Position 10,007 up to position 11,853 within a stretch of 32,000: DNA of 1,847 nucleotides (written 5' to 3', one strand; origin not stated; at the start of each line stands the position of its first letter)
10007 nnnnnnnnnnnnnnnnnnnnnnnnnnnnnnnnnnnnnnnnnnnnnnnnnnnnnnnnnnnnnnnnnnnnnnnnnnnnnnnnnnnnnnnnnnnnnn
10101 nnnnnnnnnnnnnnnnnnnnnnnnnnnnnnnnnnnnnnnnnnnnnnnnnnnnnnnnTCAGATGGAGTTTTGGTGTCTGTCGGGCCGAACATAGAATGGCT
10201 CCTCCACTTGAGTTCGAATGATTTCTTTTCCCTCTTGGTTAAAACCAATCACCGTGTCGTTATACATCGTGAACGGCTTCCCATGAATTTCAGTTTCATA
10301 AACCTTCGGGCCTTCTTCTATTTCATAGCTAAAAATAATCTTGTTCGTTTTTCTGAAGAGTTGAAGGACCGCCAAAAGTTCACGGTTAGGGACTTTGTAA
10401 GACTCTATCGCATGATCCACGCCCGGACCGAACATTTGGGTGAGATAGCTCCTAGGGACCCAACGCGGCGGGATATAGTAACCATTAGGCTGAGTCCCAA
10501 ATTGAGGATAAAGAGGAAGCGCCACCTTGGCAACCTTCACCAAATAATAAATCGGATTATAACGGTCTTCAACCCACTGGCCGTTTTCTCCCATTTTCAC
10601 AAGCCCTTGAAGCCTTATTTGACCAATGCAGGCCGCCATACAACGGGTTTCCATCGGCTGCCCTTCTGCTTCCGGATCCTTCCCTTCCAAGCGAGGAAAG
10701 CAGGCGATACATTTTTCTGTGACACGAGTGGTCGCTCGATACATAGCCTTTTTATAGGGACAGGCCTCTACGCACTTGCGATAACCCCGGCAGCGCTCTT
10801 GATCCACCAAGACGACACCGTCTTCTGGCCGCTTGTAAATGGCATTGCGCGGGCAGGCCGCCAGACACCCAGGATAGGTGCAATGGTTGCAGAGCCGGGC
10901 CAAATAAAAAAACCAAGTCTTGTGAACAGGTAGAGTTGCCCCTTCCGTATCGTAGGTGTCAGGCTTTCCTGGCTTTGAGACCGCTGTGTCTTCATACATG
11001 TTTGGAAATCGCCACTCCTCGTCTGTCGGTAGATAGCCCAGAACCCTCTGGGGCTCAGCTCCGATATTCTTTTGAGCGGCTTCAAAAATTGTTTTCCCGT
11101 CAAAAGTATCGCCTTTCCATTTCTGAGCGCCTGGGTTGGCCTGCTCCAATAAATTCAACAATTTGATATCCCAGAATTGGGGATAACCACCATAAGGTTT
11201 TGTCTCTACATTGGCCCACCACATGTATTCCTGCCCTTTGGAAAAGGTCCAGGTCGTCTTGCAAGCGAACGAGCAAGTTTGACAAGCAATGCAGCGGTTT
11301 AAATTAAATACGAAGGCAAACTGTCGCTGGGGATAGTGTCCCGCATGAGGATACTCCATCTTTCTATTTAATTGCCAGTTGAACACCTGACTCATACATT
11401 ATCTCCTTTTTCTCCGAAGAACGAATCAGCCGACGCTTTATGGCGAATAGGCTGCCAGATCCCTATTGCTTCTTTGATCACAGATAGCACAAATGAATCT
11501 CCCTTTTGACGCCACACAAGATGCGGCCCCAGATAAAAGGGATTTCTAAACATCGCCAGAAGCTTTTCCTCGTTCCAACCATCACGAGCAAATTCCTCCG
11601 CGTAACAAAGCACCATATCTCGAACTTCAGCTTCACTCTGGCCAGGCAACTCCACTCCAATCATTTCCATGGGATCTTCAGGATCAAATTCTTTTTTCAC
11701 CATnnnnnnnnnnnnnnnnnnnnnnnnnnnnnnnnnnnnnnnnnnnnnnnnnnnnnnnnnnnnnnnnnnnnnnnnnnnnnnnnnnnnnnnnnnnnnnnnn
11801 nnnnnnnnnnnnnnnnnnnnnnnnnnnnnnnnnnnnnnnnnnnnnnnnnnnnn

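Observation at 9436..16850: Periplasmic Nitrospira/anammox-type NXR-like molybdoenzyme with gamma-first gene order in a low-GC genome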

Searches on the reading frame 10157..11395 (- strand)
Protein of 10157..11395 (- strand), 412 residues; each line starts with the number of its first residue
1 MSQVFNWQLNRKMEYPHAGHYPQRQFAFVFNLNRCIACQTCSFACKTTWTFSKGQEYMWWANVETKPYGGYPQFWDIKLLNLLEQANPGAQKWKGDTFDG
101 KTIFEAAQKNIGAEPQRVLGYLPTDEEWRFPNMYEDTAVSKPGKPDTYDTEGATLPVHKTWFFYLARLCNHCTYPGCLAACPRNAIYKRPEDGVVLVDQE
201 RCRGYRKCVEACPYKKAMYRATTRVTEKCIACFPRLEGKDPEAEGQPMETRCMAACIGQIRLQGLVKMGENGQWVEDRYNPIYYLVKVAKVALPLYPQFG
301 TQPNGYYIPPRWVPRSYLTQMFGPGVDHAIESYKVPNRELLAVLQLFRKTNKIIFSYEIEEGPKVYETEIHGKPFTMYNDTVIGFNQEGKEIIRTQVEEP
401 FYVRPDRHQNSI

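Call 4: search_protein_families(library=pfam, proteins=[window:10157-11395:-], max_evalue=0.01)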
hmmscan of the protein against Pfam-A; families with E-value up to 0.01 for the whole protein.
window:10157-11395:- (412 aa): 9 families
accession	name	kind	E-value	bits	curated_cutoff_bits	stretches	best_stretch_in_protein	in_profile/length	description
PF13247.11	Fer4_11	-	5.1e-24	84.8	26.2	1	163-253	4-95/100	4Fe-4S dicluster domain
PF12838.12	Fer4_7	-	4.4e-10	40.3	27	1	169-215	2-51/52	4Fe-4S dicluster domain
PF13237.11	Fer4_10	-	4.7e-10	39.7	25.5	1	167-213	7-53/53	4Fe-4S dicluster domain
PF13187.11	Fer4_9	-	1.2e-05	25.7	27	1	169-215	2-50/52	4Fe-4S dicluster domain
PF12797.12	Fer4_2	-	1.2e-05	25.4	24.5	1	28-46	3-21/22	4Fe-4S binding domain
PF12837.12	Fer4_6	-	2e-05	24.8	25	1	194-214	1-21/24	4Fe-4S binding domain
PF00037.32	Fer4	-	0.0014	18.8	21.1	0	29-46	2-19/24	4Fe-4S binding domain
PF14697.11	Fer4_21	-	0.0016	19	35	1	169-217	8-56/59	4Fe-4S dicluster domain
PF13534.11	Fer4_17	-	0.0061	17.5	22.2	0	31-46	42-57/61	4Fe-4S dicluster domain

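Call 5: search_protein_families(library=ncbifam, proteins=[window:10157-11395:-], max_evalue=0.01)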
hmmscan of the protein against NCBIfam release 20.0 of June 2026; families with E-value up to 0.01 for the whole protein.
window:10157-11395:- (412 aa): 43 families (the best 25 are shown)
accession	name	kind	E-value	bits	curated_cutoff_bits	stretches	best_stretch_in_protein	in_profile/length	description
TIGR03478.1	DMSO_red_II_bet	subfamily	4e-74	249.4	480.7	1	23-315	1-259/321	DMSO reductase family type II enzyme, iron-sulfur subunit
NF042979.1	EthbenzDh_ebdB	equivalog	4.6e-60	203.3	740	1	23-311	18-278/354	ethylbenzene dehydrogenase subunit beta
TIGR01660.1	narH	equivalog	1.7e-52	178.5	524.05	2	159-266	173-272/492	nitrate reductase subunit beta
NF011569.0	PRK14993.1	equivalog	2e-26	92.9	416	2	164-270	95-192/244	tetrathionate reductase subunit TtrB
TIGR02951.1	DMSO_dmsB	equivalog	3e-26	92.4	214.1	1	147-240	43-135/161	DMSO/selenate family reductase complex B subunit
NF041715.1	arsenate_red_ArrB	equivalog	5e-20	72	450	2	159-218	47-105/233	arsenate respiratory reductase iron-sulfur subunit ArrB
NF045797.1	DsrO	equivalog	1.4e-16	60.6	200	1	165-237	99-182/235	sulfate reduction electron transfer complex DsrMKJOP subunit DsrO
TIGR03149.1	cyt_nit_nrfC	equivalog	7.2e-16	58.2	377.6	1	164-233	89-158/225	cytochrome c nitrite reductase Fe-S protein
NF008134.0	PRK10882.1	equivalog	7.4e-15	54.8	263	1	160-256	104-198/329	hydrogenase 2 operon protein HybA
NF007382.0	PRK09898.1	equivalog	1e-12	48.1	213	1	162-232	116-186/208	ferredoxin-like protein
NF045715.1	sulf_resp_HmcB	equivalog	2.3e-12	46.6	420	1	164-241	102-182/307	sulfate respiration complex iron-sulfur protein HmcB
TIGR01582.1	FDH-beta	equivalog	1.1e-11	44.4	334.7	1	161-241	86-166/283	formate dehydrogenase subunit beta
NF038355.1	FDH3_beta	equivalog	9.9e-11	42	240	1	168-228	53-112/180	formate dehydrogenase FDH3 subunit beta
NF041782.1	mnquin_red_QrcC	equivalog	2.4e-10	40.5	400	1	162-218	58-117/239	menaquinone reductase iron-sulfur cluster-binding subunit QrcC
NF007658.0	PRK10330.1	equivalog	8.1e-10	38.5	260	1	164-228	53-114/181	electron transport protein HydN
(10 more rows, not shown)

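Call 7: search_solved_structures(query=window:10157-11395:-, max_evalue=0.001)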
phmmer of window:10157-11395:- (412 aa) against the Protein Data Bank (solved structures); distinct sequences matched with E-value up to 0.001: 14.
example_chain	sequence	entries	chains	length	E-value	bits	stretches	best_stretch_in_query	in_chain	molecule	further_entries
7b04_A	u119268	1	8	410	7.8e-182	607.8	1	1-412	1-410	Nitrite oxidoreductase subunit B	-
4ydd_B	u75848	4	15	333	9e-60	205.6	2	151-327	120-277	DMSO reductase family type II enzyme, iron-sulfur subunit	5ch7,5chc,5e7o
2ivf_B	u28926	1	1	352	1.3e-55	191.9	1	23-311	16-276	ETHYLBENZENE DEHYDROGENASE BETA-SUBUNIT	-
1q16_B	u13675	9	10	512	2.6e-50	174.4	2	157-266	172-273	Respiratory nitrate reductase 1 beta chain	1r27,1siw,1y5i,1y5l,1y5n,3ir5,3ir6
3egw_B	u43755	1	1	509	2.2e-49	171.3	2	157-266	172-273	Respiratory nitrate reductase 1 beta chain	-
1y4z_B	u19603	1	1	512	2.3e-49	171.3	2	157-266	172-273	Respiratory nitrate reductase 1 beta chain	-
6cz7_B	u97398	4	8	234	3.1e-12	48.9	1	154-223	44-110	4Fe-4S ferredoxin, iron-sulfur binding domain protein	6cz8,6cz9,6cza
2vpw_B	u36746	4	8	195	1.4e-11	46.8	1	167-261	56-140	NRFC PROTEIN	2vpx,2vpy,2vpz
4v4c_B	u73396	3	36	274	1.2e-08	37.1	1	166-256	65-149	Pyrogallol hydroxytransferase small subunit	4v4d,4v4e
9vap_B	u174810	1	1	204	1.2e-06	30.5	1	167-237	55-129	4Fe-4S dicluster domain-containing protein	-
1kqf_B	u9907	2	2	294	3.1e-06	29.1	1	168-241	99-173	FORMATE DEHYDROGENASE, NITRATE-INDUCIBLE, IRON-SULFUR SUBUNIT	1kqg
9mqx_E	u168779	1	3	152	2.1e-05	26.4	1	167-232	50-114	Fe-S-cluster-containing hydrogenase subunit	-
7qv7_B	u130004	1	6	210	2.8e-05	26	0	164-215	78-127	Hydrogen dependent carbon dioxide reductase subunit HycB4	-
8c0z_C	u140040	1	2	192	0.00021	23.1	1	168-232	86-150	Iron-sulfur cluster-binding protein potential subunit of aldehyde oxidoreductase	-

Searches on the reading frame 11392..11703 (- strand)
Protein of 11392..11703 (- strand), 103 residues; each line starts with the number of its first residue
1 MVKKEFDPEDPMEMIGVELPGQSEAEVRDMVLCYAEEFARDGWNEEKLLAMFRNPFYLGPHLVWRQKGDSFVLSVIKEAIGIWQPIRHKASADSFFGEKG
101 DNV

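Call 4: search_protein_families(library=pfam, proteins=[window:11392-11703:-], max_evalue=0.01)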
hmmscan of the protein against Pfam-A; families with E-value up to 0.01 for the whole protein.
window:11392-11703:- (103 aa): 0 families

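Call 5: search_protein_families(library=ncbifam, proteins=[window:11392-11703:-], max_evalue=0.01)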
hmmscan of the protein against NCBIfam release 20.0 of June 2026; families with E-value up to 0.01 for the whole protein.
window:11392-11703:- (103 aa): 0 families

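Call 54: find_homologous_proteins(query=window:11392-11703:-, max_evalue=0.001)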
Query window:11392-11703:- (103 aa): 18 proteins with E <= 0.001 among 18 candidates.
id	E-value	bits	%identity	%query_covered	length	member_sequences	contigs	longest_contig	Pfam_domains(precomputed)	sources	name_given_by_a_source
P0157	1.3e-63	230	99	99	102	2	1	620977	-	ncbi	-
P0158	5.8e-53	195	84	100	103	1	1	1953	-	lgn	-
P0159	1.3e-44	168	76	100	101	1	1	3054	-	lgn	-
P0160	1.5e-43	165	88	82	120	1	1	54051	-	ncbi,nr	ncbi:MAG: hypothetical protein HYS07_03870 [Chlamydiae bacterium]|nr:hypothetical protein [Chlamydio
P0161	4.3e-37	144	67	89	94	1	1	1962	-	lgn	-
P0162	7.7e-36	140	72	83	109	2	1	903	-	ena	-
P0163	1.2e-35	140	68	87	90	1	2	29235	-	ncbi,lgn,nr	ncbi:MAG: hypothetical protein HY447_03630 [Candidatus Omnitrophica bacterium]|nr:hypothetical prote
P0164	1.3e-35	140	73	82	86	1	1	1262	-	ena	-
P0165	1.4e-35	139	72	83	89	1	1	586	-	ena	-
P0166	6.9e-34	134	67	83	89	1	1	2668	-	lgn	-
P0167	8.8e-34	134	67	84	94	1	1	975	-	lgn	-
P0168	1.4e-33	133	69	82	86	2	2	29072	-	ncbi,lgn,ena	-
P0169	2.5e-33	132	64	85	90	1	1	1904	-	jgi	-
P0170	2.7e-33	132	66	83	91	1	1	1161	-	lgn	-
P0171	8.1e-33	131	63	84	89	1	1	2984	-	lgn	-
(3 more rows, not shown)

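Call 68: predict_structure(alignment_id=A2)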
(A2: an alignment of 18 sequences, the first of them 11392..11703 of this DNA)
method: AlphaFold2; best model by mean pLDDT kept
length: 103 residues; sequences in the alignment: 18
mean_pLDDT: 75.3   pTM: 0.60
mean pLDDT of the five models: 75.3, 75.2, 75.3, 74.8, 74.7
residues with pLDDT >= 90: 43; 70-90: 20; 50-70: 20; < 50: 20
segments of 3 or more residues with pLDDT < 50: 1-3, 14-18, 90-95, 97-99
pLDDT, mean of each block of 10 residues (from residue 1): 51 49 82 92 94 91 90 94 71 48 47
secondary structure, 60 per line:
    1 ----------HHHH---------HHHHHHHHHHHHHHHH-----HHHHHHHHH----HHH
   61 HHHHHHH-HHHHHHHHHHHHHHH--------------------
elements in order: H11-14 H24-39 H45-53 H58-67 H69-83

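Call 78: fold_search(model_id=the predicted structure, library=pdb)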
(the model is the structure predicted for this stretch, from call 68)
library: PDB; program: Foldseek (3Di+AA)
matches with E <= 10: 65; with E <= 0.001: 0
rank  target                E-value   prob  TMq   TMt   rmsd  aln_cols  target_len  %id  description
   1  5z7b_A                2.5e+00  0.09  0.25  0.16  17.7        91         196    9  Crystal structure of the VanR transcription factor in complex with vanillate (released 2018-08-29)
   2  7dgy                  3.6e+00  0.07  0.22  0.23  14.1        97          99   12  De novo designed protein H4C2R (released 2021-12-15)
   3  7viu                  4.3e+00  0.08  0.22  0.16  14.6        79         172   11  Crystal structure of Au(200EQ)-apo-R168C/L169C-rHLFr (released 2022-06-08)
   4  2v2n                  4.5e+00  0.08  0.22  0.16  14.6        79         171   11  Mutant R59M recombinant horse spleen apoferritin cocrystallized with haemin in acidic conditions (released 2008-06-24)
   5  9ns6_D                4.8e+00  0.04  0.19  0.11   7.7        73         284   22  KslB apoenzyme (released 2025-04-23)
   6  5lg2                  5.0e+00  0.08  0.23  0.16  14.2        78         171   12  Horse L type ferritin iron loaded for 60 minutes (released 2017-02-22)
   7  7vip                  5.0e+00  0.08  0.22  0.16  14.2        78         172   12  Crystal structure of Au(10EQ)-apo-R168H/L169C-rHLFr (released 2022-06-08)
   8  2a6c_A                5.3e+00  0.08  0.22  0.28  14.8        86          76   14  CRYSTAL STRUCTURE OF A PUTATIVE TRANSCRIPTIONAL REGULATOR (NE_1354) FROM NITROSOMONAS EUROPAEA AT 1.90 A RESOLUTION (released 2005-07-12)
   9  7vio                  5.3e+00  0.07  0.22  0.16  14.2        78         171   12  Crystal structure of recombinant horse spleen apo-R168H/L169C-Fr (released 2022-06-08)
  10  3fi6                  5.3e+00  0.07  0.22  0.16  14.7        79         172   11  apo-H49AFr with high content of Pd ions (released 2009-04-07)
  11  5gu0                  5.6e+00  0.07  0.23  0.16  14.2        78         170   12  Crystal structure of Au.CL-apo-E45C/R52C-rHLFr (released 2017-03-29)
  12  4z3b                  5.6e+00  0.07  0.22  0.16  14.2        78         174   12  Crystal structure of MnCO/apo-R52CFr (released 2015-10-21)
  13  8i77                  5.9e+00  0.07  0.22  0.16  15.9        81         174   11  Crystal structure of horse spleen L-ferritin A115V mutant at -180deg Celsius. (released 2023-03-01)
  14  3rv1_B                5.9e+00  0.02  0.17  0.11  13.3       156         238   11  Crystal structure of the N-terminal and RNase III domains of K. polysporus Dcr1 E224Q mutant (released 2011-08-03)
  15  5oql_A                6.2e+00  0.08  0.28  0.06  10.0        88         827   18  Cryo-EM structure of the 90S pre-ribosome from Chaetomium thermophilum (released 2017-10-11)
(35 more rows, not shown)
